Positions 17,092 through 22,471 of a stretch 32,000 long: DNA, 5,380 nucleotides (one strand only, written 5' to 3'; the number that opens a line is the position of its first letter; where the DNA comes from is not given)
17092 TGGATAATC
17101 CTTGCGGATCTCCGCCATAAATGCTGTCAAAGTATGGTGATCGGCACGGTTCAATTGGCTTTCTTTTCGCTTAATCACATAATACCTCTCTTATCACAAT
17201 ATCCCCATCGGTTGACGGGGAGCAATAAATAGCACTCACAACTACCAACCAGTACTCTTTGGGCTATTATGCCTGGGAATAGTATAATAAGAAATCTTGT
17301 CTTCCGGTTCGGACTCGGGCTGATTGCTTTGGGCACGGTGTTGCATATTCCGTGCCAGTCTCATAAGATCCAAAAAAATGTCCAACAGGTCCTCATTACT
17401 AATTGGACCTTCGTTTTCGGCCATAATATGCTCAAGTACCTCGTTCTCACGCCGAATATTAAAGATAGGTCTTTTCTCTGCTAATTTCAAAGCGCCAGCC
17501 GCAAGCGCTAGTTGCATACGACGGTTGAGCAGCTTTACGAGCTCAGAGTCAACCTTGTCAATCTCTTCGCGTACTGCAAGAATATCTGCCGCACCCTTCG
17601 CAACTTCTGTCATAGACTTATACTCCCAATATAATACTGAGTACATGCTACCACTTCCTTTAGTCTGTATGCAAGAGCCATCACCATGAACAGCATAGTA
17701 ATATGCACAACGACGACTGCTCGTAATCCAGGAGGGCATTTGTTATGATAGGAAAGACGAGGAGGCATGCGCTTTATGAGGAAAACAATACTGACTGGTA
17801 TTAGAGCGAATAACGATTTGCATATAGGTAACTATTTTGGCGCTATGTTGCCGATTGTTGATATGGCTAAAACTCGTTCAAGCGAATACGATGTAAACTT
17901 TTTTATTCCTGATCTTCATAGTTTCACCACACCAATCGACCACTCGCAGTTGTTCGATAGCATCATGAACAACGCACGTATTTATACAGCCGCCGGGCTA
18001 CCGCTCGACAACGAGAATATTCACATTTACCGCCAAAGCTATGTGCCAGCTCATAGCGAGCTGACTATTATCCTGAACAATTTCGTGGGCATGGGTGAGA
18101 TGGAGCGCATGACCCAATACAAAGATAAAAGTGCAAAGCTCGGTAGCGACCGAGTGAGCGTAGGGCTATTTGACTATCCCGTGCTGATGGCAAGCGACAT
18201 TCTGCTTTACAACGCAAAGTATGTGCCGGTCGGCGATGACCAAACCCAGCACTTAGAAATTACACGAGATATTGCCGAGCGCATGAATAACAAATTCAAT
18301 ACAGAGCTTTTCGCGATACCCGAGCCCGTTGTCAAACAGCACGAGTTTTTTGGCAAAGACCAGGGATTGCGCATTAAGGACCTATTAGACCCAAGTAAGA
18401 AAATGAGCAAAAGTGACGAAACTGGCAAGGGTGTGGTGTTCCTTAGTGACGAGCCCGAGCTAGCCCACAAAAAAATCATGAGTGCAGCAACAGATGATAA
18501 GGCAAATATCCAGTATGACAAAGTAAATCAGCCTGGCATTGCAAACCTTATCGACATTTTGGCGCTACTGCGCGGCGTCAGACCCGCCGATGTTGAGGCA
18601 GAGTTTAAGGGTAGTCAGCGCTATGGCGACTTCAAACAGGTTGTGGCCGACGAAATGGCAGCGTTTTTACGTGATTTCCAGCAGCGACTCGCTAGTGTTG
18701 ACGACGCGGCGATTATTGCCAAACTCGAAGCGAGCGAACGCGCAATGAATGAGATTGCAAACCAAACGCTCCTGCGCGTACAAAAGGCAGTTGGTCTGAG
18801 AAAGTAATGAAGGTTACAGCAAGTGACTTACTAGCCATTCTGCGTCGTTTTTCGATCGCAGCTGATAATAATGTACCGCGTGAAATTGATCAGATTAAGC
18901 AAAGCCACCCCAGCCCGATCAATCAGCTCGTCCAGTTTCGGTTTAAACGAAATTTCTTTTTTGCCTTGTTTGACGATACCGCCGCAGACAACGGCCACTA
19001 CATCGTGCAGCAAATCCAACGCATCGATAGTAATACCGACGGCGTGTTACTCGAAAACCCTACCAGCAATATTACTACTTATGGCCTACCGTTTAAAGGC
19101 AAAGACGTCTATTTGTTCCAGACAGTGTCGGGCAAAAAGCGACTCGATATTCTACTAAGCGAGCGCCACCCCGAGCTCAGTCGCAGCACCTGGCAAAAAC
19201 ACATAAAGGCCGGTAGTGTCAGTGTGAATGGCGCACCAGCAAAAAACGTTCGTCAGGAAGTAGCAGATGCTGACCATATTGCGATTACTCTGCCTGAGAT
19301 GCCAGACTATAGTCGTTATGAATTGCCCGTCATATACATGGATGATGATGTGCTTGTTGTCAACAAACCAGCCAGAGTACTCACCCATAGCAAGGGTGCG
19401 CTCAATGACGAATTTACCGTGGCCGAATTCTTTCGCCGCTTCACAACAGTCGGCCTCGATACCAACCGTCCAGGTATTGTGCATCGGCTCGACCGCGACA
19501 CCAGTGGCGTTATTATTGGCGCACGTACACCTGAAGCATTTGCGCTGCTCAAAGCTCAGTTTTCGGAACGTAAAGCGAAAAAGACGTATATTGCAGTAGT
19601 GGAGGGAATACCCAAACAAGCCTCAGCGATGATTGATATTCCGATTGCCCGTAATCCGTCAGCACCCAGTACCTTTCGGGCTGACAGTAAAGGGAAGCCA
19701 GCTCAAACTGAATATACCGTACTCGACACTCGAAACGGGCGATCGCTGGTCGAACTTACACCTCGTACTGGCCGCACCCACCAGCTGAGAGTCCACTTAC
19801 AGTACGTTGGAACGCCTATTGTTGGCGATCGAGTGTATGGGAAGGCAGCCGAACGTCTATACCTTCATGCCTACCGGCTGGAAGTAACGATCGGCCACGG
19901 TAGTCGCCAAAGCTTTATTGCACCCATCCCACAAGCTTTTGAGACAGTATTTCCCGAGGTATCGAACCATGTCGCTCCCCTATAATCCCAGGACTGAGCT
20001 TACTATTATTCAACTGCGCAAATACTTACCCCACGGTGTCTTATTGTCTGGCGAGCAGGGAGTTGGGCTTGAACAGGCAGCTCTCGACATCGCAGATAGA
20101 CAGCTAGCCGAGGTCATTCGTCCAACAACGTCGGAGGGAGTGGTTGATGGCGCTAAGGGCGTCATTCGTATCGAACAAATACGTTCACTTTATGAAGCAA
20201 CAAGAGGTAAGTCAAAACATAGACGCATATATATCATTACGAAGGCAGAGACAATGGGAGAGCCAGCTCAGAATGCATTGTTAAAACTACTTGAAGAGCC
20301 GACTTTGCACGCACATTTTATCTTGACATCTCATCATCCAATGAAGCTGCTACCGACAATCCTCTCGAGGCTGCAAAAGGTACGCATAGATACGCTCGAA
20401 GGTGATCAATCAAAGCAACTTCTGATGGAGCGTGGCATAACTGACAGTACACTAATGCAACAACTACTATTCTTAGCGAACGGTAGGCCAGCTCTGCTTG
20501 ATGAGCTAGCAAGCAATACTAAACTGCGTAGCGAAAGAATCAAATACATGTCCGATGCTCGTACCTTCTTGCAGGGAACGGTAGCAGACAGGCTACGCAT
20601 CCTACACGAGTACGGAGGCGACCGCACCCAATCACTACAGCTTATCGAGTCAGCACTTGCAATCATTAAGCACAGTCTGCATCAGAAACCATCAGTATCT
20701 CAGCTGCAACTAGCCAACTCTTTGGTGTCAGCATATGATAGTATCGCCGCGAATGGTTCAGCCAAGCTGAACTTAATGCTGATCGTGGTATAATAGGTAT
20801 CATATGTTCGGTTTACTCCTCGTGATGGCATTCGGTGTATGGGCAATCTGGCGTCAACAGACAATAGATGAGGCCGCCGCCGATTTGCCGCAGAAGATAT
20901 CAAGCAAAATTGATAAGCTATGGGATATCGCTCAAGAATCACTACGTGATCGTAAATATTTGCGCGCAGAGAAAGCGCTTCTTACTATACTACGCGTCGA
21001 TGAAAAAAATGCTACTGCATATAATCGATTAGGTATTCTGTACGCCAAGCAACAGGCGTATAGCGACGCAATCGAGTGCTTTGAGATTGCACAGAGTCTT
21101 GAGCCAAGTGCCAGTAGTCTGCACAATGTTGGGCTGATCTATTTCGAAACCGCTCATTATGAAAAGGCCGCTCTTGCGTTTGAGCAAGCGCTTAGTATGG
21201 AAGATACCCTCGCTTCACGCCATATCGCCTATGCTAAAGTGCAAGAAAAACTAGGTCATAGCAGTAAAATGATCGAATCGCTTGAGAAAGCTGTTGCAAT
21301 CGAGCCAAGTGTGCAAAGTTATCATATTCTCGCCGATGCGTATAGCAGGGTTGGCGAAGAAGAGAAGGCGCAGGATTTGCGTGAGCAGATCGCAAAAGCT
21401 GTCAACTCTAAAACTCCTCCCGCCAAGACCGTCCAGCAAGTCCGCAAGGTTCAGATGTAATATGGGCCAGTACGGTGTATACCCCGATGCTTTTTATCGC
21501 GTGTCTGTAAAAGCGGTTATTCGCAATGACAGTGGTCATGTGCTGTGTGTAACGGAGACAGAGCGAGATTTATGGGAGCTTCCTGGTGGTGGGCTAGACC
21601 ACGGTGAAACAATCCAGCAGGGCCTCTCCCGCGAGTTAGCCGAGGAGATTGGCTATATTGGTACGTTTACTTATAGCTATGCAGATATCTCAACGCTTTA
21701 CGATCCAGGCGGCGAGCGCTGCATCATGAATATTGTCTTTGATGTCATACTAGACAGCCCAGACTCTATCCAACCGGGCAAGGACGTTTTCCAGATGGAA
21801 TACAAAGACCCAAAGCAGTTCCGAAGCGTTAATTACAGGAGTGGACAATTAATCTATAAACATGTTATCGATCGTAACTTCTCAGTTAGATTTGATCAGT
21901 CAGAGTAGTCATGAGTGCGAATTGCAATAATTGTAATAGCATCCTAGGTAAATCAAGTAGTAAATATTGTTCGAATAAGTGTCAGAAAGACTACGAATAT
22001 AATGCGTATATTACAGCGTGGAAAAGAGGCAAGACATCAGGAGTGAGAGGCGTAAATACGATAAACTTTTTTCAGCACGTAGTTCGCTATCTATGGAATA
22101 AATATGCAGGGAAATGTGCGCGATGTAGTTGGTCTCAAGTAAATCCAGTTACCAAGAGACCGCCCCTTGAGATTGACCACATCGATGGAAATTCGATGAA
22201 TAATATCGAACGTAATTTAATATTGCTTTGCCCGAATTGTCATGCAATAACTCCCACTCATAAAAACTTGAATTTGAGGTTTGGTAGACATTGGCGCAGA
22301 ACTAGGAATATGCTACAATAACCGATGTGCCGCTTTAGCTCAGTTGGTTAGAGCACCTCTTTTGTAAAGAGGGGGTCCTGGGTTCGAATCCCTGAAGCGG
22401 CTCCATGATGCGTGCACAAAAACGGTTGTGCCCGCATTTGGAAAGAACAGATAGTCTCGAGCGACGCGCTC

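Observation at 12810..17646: Five-gene minus-strand cluster: chorismate-mutase-like, HDC-type decarboxylase, extended TrpD-like PRTase, HAD phosphatase, nucleoside hydrolase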

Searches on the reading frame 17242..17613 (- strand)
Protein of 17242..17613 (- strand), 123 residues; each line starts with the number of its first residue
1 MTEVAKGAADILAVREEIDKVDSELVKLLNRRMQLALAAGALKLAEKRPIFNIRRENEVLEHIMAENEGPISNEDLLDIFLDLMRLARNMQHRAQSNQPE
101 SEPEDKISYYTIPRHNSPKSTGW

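Call 37: search_solved_structures(query=window:17242-17613:-, max_evalue=0.001, show_alignments=3)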
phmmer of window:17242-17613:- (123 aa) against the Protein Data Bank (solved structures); distinct sequences matched with E-value up to 0.001: 11.
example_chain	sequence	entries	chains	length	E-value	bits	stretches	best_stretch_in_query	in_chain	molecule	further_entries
2d8d_A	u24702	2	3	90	2e-10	44.1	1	11-94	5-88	phospho-2-dehydro-3-deoxyheptonate aldolase/chorismate mutase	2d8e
1ybz_A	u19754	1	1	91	1.5e-07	34.8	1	7-84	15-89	chorismate mutase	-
6al9_A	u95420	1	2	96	1.7e-07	34.7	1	14-94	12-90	Chorismate mutase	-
5mpv_D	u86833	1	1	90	7.9e-07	32.5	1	9-87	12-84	Intracellular chorismate mutase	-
1ecm_A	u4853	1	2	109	8e-07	32.5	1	10-65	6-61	ENDO-OXABICYCLIC TRANSITION STATE ANALOGUE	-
5vht_A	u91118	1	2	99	2.4e-06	30.9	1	10-65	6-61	Chorismate Mutase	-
5gmu_A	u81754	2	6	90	4.8e-06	30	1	12-92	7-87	Protein AroA(G)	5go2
3nvt_A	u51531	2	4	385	5.6e-06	29.8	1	13-96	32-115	3-deoxy-D-arabino-heptulosonate 7-phosphate synthase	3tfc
5j6f_A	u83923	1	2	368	6.2e-06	29.6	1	14-92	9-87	3-deoxy-D-arabino-heptulosonate 7-phosphate synthase, chorismate mutase-isozyme 3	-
6ygt_AAA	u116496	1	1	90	1.7e-05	28.2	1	9-87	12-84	Intracellular chorismate mutase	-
2qbv_A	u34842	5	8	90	0.00019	24.8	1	9-87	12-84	CHORISMATE MUTASE | RV0948C/MT0975 | Intracellular chorismate mutase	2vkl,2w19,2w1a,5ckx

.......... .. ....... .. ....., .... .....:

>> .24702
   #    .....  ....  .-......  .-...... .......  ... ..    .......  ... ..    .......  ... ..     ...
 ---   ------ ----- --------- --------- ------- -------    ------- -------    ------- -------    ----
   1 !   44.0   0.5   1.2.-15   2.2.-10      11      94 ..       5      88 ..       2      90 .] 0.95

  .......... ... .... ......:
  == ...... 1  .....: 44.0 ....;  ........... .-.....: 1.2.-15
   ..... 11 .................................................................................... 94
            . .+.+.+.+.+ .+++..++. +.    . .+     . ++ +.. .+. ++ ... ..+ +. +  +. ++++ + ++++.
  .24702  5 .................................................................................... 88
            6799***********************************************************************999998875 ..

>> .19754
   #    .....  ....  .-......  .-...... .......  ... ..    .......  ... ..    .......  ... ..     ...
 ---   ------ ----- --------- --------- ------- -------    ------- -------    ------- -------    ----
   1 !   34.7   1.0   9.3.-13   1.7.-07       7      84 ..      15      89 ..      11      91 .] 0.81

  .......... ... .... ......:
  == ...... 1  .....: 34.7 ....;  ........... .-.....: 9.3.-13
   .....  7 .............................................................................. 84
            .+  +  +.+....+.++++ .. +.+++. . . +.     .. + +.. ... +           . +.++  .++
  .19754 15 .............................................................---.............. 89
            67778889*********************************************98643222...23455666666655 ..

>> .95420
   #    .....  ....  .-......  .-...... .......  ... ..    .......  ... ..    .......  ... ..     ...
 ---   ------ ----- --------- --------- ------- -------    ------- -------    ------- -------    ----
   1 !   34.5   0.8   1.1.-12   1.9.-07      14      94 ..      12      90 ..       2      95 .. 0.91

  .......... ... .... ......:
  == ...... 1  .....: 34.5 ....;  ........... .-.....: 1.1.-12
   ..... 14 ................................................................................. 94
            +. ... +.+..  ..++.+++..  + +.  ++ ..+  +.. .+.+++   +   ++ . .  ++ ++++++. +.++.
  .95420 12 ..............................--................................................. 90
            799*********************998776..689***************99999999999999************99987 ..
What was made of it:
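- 17242..17646 (-): AroQ-class chorismate mutase-like protein (134 aa; alternative start at 17613). It is loosely attached to the operon, with a 63-nt gap. Residues aligning with EcCM R11, R28, K39, R51, E52 and Q88 are present (call 37).
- On AroQ chorismate mutase: Alignment to 2d8d and 1ecm shows the R, R, K, RE and Q positions occupied (call 37).
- The chorismate mutase has the catalytic residues of a working AroQ enzyme (call 37).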

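Call 62: find_homologous_proteins(query=window:17242-17613:-, max_evalue=0.00001)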
Query window:17242-17613:- (123 aa): 1 proteins with E <= 0.00001 among 16 candidates.
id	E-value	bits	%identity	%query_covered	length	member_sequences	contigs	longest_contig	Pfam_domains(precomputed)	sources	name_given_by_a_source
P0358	1.3e-72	259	100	100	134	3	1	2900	PF01817.27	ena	-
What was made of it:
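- Checked: The ATG at 17646 is the start used for the 134-aa database protein P0358 (call 62).
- Tried and rejected: It found only the protein itself, because of the limits of the word index (call 62).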

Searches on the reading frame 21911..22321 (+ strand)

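Call 50: search_protein_families(library=pfam, proteins=[window:21911-22321:+], max_evalue=0.001)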
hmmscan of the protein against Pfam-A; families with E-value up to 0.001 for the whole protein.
window:21911-22321:+ (136 aa): 1 family
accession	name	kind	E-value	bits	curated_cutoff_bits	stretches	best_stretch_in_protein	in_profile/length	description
PF01844.29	HNH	-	2.9e-05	24.6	21.4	1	69-111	1-41/47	HNH endonuclease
